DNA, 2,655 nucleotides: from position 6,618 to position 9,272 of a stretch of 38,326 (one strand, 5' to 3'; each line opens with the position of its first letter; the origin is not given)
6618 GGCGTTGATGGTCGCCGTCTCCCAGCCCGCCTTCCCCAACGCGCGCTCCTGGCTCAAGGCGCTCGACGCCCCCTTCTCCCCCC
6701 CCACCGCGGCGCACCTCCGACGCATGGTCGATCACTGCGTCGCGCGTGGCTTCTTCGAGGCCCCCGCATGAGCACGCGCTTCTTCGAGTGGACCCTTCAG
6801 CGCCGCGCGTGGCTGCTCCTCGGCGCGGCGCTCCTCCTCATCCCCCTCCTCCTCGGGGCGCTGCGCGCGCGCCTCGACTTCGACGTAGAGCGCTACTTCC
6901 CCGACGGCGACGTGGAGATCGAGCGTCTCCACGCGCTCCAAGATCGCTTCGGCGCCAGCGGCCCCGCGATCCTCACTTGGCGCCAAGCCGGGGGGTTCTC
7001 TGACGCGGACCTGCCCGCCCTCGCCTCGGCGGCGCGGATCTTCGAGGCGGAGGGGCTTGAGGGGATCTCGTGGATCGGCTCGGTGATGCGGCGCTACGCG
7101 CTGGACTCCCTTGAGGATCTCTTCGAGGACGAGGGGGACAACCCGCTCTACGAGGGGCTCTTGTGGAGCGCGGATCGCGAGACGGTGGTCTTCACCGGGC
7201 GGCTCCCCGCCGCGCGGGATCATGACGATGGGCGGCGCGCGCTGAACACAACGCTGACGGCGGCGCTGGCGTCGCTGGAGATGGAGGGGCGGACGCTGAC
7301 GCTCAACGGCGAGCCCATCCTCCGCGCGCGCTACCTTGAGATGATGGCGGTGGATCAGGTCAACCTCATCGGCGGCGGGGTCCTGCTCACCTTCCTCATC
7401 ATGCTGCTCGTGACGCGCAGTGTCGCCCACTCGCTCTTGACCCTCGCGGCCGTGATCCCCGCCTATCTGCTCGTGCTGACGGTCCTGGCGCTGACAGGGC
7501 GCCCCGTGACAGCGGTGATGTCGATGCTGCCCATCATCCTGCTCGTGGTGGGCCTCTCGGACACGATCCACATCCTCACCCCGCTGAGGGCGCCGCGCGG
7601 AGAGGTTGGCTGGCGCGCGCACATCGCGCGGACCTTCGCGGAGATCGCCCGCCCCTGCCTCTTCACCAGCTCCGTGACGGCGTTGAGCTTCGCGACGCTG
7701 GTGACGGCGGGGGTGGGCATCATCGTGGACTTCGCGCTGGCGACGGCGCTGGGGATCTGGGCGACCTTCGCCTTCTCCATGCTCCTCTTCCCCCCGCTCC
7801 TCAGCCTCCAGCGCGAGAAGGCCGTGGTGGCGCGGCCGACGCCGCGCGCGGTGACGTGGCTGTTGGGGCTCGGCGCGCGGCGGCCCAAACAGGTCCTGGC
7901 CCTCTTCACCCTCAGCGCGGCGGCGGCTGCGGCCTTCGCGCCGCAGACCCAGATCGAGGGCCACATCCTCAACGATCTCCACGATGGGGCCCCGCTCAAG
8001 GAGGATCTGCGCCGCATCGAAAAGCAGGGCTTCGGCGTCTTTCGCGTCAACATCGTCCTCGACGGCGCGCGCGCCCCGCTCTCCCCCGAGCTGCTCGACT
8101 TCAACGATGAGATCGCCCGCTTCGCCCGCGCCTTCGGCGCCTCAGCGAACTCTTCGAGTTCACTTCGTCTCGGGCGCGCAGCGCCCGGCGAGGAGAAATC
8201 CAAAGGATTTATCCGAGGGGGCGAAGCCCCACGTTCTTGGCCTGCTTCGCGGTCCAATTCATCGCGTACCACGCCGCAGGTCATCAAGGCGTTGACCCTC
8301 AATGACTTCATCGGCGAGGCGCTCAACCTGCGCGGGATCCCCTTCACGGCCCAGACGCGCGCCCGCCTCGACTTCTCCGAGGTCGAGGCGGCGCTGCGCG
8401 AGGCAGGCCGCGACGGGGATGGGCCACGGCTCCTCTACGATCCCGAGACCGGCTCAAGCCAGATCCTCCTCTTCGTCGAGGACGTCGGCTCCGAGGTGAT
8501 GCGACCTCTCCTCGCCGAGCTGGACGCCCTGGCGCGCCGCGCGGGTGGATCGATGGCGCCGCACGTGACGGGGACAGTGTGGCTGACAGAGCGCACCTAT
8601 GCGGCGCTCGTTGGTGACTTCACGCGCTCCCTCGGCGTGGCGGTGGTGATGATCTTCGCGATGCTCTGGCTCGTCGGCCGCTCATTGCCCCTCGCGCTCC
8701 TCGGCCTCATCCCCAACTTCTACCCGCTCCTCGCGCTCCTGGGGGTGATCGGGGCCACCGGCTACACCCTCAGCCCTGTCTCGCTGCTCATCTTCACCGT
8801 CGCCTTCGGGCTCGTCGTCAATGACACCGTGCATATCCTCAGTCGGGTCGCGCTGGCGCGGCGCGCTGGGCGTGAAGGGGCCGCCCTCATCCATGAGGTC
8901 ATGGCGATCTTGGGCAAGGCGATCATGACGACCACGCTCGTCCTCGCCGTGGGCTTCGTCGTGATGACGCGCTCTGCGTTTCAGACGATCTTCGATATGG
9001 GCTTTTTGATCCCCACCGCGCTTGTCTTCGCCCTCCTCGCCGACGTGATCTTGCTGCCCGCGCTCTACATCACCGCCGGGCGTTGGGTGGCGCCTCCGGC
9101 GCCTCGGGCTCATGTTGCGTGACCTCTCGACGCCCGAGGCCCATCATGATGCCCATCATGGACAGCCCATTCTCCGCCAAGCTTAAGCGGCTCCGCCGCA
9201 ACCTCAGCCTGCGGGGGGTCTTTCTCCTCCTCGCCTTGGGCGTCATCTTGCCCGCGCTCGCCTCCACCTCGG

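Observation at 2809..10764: Compact NRPS(C-A-PCP-R) - MMPL exporter - two-component system operon, likely making and exporting an N-acyl amino aldehyde/alcohol lipid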

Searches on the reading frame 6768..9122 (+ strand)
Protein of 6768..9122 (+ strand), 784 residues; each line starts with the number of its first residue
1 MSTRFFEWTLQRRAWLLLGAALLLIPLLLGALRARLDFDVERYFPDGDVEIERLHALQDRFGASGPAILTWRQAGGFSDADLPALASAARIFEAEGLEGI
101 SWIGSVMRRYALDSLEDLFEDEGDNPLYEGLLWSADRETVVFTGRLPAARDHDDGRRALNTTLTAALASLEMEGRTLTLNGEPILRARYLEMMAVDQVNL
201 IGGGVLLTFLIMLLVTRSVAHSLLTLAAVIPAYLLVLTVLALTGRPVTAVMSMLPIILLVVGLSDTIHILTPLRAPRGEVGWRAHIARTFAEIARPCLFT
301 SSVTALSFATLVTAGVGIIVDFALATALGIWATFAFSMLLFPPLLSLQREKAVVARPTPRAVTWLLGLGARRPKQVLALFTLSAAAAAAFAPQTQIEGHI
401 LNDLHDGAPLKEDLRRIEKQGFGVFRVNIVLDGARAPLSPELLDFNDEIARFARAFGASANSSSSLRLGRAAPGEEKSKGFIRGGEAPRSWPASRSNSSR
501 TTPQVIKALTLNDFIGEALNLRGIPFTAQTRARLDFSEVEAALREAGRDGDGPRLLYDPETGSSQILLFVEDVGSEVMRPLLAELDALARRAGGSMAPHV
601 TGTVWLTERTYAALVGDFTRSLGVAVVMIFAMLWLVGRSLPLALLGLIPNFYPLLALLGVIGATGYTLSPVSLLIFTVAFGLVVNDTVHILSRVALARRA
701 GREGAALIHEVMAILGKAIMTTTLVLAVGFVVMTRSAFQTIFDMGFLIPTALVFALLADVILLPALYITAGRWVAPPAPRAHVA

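Call 4: search_protein_families(library=pfam, proteins=[window:6768-9122:+], max_evalue=0.01)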
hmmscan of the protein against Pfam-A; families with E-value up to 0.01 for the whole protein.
window:6768-9122:+ (784 aa): 3 families
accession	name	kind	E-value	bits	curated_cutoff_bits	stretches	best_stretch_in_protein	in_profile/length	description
PF03176.21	MMPL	-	1.6e-18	67.2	20.5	2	124-373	72-330/333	MMPL family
PF12349.14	Sterol-sensing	-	2e-08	34.7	22.3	1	223-351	10-139/153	Sterol-sensing domain of SREBP cleavage-activation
PF02460.24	Patched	-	0.001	19.3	23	1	221-346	30-155/156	Patched SSD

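Call 15: search_protein_families(library=ncbifam, proteins=[window:6768-9122:+], max_evalue=0.001)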
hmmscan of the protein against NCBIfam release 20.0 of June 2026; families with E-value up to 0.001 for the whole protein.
window:6768-9122:+ (784 aa): 3 families
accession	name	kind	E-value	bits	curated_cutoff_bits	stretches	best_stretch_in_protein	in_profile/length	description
TIGR00921.1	2A067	subfamily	7.2e-27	93.7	351.9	2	599-770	175-346/733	hydrophobe/amphiphile efflux-3 (HAE3) family transporter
TIGR00833.1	actII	subfamily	6.9e-16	57.7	874.7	2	592-778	149-340/910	MMPL family RND transporter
TIGR03480.1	HpnN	hypoth_equivalog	9.7e-09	33.8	751.85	1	595-767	691-856/862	hopanoid biosynthesis associated RND transporter like protein HpnN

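Call 17: find_homologous_proteins(query=window:6768-9122:+, max_evalue=0.00001)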
Query window:6768-9122:+ (784 aa): 11 proteins with E <= 0.00001 among 8000 candidates.
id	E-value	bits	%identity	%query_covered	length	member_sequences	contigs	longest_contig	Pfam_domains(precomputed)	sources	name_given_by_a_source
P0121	0.0e+0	1687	100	100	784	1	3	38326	PF03176.22,PF12349.15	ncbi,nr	ncbi:MMPL family transporter [Myxococcota bacterium]|nr:MMPL family transporter [Myxococcota bacteri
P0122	4.6e-188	645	45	98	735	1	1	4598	PF03176.22,PF12349.15,PF02460.25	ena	-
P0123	5.6e-170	586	42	97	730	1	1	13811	PF03176.22,PF12349.15,PF02460.25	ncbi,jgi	-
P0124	2.1e-23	101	24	68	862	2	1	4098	PF03176.22,PF02355.23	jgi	jgi:uncharacterized protein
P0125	7.1e-23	99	24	72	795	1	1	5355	PF03176.22,PF12349.15,PF02460.25,PF00873.26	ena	-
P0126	1.7e-21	95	25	69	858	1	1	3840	PF03176.22,PF12349.15,PF02460.25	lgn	-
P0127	5.6e-19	86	24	94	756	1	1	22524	PF03176.22,PF12349.15,PF02460.25,PF00873.26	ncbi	-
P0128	6.4e-19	86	25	62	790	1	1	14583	PF03176.22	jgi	jgi:predicted RND superfamily exporter protein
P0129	7.2e-18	83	31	13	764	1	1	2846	PF03176.22,PF12349.15,PF02460.25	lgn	-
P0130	2.7e-8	51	28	16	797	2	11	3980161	PF03176.22,PF12349.15,PF02460.25,PF00873.26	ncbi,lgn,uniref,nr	ncbi:hypothetical protein GCM10011354_04310 [Egicoccus halophilus]|uniref:SSD domain-containing prot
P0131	3.3e-6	44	23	40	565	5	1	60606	PF03176.22,PF12349.15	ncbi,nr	ncbi:MAG TPA: hypothetical protein DCR93_17365, partial [Cytophagales bacterium]|nr:hypothetical pro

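Call 19: find_encoding_contigs(protein=P0123, flank=10000, max_places=4)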
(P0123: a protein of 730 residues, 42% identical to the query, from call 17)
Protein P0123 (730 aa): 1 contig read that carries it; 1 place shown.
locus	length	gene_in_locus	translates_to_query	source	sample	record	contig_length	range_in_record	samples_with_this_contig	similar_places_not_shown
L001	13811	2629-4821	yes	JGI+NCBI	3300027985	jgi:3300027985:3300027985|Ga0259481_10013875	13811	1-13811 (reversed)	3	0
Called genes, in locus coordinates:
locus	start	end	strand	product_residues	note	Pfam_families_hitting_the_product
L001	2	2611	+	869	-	?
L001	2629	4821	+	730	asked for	PF03176:MMPL, PF02460:Patched (weak), PF12349:Sterol-sensing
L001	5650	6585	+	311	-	-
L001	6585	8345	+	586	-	PF16697:Yop-YscD_cpl, PF00498:FHA, PF01590:GAF, PF13185:GAF_2, PF13492:GAF_3, PF00158:Sigma54_activat, PF14532:Sigma54_activ_2, PF07728:AAA_5, +3 more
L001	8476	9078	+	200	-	-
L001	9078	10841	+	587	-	PF13620:CarboxypepD_reg (faint)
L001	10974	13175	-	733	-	PF04371:PAD_porph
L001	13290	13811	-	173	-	?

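Call 20: find_encoding_contigs(protein=P0122, flank=10000, max_places=4)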
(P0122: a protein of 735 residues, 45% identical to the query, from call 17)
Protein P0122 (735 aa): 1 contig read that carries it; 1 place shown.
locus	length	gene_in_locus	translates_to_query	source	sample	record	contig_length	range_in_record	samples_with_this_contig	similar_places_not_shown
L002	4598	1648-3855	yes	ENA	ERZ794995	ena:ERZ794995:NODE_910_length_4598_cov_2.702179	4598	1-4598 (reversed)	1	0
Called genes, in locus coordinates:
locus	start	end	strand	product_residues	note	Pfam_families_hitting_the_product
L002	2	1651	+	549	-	?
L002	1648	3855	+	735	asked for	PF03176:MMPL, PF02460:Patched (weak), PF12349:Sterol-sensing, PF03176:MMPL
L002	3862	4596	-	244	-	?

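Call 21: search_protein_families(library=pfam, proteins=[L001:2-2611:+, L002:2-1651:+, L001:5650-6585:+, L002:3862-4596:-, L001:8476-9078:+, L001:9078-10841:+], max_evalue=0.001)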
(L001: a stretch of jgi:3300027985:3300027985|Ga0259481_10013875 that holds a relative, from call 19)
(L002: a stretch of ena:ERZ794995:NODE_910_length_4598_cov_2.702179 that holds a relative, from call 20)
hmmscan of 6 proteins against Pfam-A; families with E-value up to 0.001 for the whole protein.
L001:2-2611:+ (869 aa): 9 families
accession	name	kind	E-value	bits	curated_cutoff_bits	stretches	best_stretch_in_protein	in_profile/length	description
PF00501.34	AMP-binding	-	5.6e-39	134.5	29.9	1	74-277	162-383/384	AMP-binding enzyme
PF07993.18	NAD_binding_4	-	4.2e-35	121.6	20.1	2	526-663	1-142/258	Male sterility protein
PF01370.27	Epimerase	-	2.8e-17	63.4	20.9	1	524-757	1-227/240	NAD dependent epimerase/dehydratase family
PF02719.21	Polysacc_synt_2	-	1.3e-07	31.5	20.2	1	524-705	1-176/293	Polysaccharide biosynthesis protein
PF00550.31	PP-binding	-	1.1e-06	29.2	20.8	1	430-474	18-64/67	Phosphopantetheine attachment site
PF04321.23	RmlD_sub_bind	-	1.9e-06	27.6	27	1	523-783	2-228/287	RmlD substrate binding domain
PF01073.25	3Beta_HSD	-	3e-05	23.6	22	1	525-664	1-123/280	3-beta hydroxysteroid dehydrogenase/isomerase family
PF16363.11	GDP_Man_Dehyd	-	7.2e-05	22.8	27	1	525-663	1-135/332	GDP-mannose 4,6 dehydratase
PF08659.16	KR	-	0.00098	19.5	22.6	0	524-621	3-93/180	KR domain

L002:2-1651:+ (549 aa): 4 families
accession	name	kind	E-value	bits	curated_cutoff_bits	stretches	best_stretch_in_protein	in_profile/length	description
PF07993.18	NAD_binding_4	-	3.9e-33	115.1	20.1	2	206-339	1-138/258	Male sterility protein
PF01370.27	Epimerase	-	6.9e-12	45.7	20.9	1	204-438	1-228/240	NAD dependent epimerase/dehydratase family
PF00550.31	PP-binding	-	5.9e-10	39.7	20.8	1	101-158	3-65/67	Phosphopantetheine attachment site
PF02719.21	Polysacc_synt_2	-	1.6e-05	24.7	20.2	1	204-384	1-175/293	Polysaccharide biosynthesis protein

L001:5650-6585:+ (311 aa): 0 families

L002:3862-4596:- (244 aa): 0 families

L001:8476-9078:+ (200 aa): 0 families

L001:9078-10841:+ (587 aa): 1 family
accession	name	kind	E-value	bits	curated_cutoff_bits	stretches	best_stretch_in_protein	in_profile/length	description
PF13620.12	CarboxypepD_reg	-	3.2e-09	37.4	32.3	0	424-488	2-54/82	Carboxypeptidase regulatory-like domain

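Call 26: find_related_loci(query=A1, collection=genome_contigs, flank=10000)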
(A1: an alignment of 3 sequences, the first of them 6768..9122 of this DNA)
Query A1 (784 aa) in genome_contigs; peptide patterns used: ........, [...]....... (x = any residue, [..] = any of these).
65 stretches matched a pattern; 1 encode a relative of the query (tblastn E <= 1e-3); 1 distinct loci.
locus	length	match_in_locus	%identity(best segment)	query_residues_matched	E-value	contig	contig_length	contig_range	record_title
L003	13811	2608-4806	42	1-772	3e-168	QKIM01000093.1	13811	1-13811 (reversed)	MAG: Deltaproteobacteria bacterium isolate SZUA-580 scaffold_13874, whole genome shotgun sequence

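Call 27: find_related_loci(query=A1, collection=metagenome_contigs, flank=10000)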
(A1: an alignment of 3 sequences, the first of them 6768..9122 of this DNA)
Query A1 (784 aa) in metagenome_contigs; peptide patterns used: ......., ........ (x = any residue, [..] = any of these).
257 stretches matched a pattern, but none encodes a relative of the query by tblastn (E <= 1e-3).

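Call 58: find_encoding_contigs(protein=window:6768-9122:+, flank=10000, max_places=6)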
Protein window:6768-9122:+ (784 aa): 1 contig read that carries it; 1 place shown.
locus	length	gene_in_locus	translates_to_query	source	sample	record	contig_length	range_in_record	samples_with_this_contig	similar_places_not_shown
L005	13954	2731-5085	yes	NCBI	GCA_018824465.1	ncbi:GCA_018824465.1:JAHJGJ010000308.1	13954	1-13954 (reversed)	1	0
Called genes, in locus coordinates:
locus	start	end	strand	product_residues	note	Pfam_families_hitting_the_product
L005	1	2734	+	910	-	PF00501:AMP-binding, PF00550:PP-binding, PF01370:Epimerase, PF07993:NAD_binding_4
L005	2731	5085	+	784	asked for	PF03176:MMPL, PF12349:Sterol-sensing, PF03176:MMPL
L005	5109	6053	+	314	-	PF00512:HisKA, PF02518:HATPase_c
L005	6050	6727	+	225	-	PF00072:Response_reg, PF00486:Trans_reg_C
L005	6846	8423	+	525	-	-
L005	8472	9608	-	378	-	PF13439:Glyco_transf_4, PF00534:Glycos_transf_1, PF13692:Glyco_trans_1_4, PF13524:Glyco_trans_1_2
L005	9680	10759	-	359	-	PF08668:HDOD, PF01966:HD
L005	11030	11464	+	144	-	PF12844:HTH_19, PF13560:HTH_31, PF01381:HTH_3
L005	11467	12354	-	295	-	PF00583:Acetyltransf_1 (weak), PF13302:Acetyltransf_3 (faint), PF13673:Acetyltransf_10 (faint), PF08445:FR47 (faint), PF13508:Acetyltransf_7, PF00583:Acetyltransf_1, PF13508:Acetyltransf_7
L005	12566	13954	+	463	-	?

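Call 70: search_solved_structures(query=window:6768-9119:+, max_evalue=0.01, show_alignments=1)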
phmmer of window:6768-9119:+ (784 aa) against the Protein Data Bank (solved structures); distinct sequences matched with E-value up to 0.01: 5.
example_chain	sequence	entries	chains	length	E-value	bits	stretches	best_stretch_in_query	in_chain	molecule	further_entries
6v3f_A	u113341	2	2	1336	0.00015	23.8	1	223-358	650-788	NPC1-like intracellular cholesterol transporter 1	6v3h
3w9i_A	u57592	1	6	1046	0.0037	19.2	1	610-769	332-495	Multidrug resistance protein MexB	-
2v50_A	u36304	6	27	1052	0.0037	19.1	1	610-769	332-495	MULTIDRUG RESISTANCE PROTEIN MEXB | Efflux pump membrane transporter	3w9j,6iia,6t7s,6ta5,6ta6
21fo_A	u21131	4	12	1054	0.0037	19.1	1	610-769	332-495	Multidrug resistance protein MexB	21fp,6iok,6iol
22xk_B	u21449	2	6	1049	0.0053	18.6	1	617-769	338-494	MexBYB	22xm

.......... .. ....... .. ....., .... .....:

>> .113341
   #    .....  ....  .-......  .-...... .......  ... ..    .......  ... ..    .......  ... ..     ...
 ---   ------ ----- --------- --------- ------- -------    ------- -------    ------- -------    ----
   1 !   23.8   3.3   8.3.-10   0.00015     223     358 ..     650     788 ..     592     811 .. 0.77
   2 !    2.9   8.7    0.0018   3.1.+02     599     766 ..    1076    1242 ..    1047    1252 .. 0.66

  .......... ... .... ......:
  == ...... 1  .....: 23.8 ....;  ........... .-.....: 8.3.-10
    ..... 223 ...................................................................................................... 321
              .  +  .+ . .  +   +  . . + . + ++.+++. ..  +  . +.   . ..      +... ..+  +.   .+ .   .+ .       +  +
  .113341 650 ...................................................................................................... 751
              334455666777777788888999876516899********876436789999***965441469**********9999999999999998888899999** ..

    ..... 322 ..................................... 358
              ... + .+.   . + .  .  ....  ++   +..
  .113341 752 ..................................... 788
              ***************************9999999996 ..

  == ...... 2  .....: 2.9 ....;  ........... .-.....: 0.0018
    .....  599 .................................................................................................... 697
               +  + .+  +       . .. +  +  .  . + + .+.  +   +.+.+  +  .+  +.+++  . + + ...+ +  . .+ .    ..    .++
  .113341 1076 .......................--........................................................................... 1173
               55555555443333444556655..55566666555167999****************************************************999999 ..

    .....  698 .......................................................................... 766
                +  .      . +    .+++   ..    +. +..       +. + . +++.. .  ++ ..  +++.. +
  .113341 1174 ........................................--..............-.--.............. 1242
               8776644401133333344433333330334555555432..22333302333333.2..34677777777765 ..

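Call 76: search_dna_similar(query=window:6768-9119:+, collection=plasmids, mode=protein, max_evalue=0.00001, max_rows=8)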
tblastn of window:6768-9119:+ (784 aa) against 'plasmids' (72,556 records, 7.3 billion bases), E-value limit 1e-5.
Records with a match: 20; places in all: 20; records where one place covers at least 80% of the query: 0.
Best place of each record, by identity: <60% 20.
By first word of the organism name: Aliiroseovarius 8; Leisingera 5; Sulfitobacter 3; Halioglobus 1; Photobacterium 1; Pseudoalteromonas 1; Prevotella 1.
By predicted mobility (MOB-suite, as given by PLSDB): non-mobilizable 18; mobilizable 2.
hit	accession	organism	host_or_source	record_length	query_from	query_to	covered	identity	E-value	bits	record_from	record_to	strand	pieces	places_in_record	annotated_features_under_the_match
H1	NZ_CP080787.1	Aliiroseovarius crassostreae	-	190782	593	774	23%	31.9%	7e-16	91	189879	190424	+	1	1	MMPL family transporter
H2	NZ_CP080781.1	Aliiroseovarius crassostreae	-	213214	593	774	23%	31.9%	7e-16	90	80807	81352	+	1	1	MMPL family transporter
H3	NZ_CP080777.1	Aliiroseovarius crassostreae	-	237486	593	774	23%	31.9%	4e-12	78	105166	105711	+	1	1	MMPL family transporter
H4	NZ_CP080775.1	Aliiroseovarius crassostreae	-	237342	593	774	23%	31.9%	4e-12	78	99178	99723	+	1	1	MMPL family transporter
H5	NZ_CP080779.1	Aliiroseovarius crassostreae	-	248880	593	774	23%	31.9%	4e-12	78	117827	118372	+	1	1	MMPL family transporter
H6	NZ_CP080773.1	Aliiroseovarius crassostreae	-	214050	593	774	23%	31.3%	1e-11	77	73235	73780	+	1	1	MMPL family transporter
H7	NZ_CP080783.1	Aliiroseovarius crassostreae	-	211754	593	774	23%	31.3%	1e-11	76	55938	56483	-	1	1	MMPL family transporter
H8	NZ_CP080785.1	Aliiroseovarius crassostreae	-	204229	593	774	23%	30.8%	4e-11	75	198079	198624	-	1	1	MMPL family transporter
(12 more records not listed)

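Call 77: find_encoding_contigs(protein=P0127, flank=8000, max_places=2)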
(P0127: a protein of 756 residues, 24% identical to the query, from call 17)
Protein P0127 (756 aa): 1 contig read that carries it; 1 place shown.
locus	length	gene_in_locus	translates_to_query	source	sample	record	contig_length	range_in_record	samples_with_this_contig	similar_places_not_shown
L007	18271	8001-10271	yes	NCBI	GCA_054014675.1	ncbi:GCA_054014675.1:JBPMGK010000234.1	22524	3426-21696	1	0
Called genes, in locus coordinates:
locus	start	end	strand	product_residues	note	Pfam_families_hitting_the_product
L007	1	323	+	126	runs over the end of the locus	-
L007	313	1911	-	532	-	PF00245:Alk_phosphatase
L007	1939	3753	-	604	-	PF05192:MutS_III (weak), PF00488:MutS_V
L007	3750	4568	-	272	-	PF08543:Phos_pyr_kin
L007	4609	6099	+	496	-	PF01663:Phosphodiest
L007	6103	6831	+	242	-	-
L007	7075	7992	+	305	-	PF07044:DUF1329 (weak), PF17131:TP_0789-like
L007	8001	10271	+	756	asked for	PF03176:MMPL, PF12349:Sterol-sensing (faint), PF00873:ACR_tran, PF03176:MMPL, PF02460:Patched (weak)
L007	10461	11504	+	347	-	-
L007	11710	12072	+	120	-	-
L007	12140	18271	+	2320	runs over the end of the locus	?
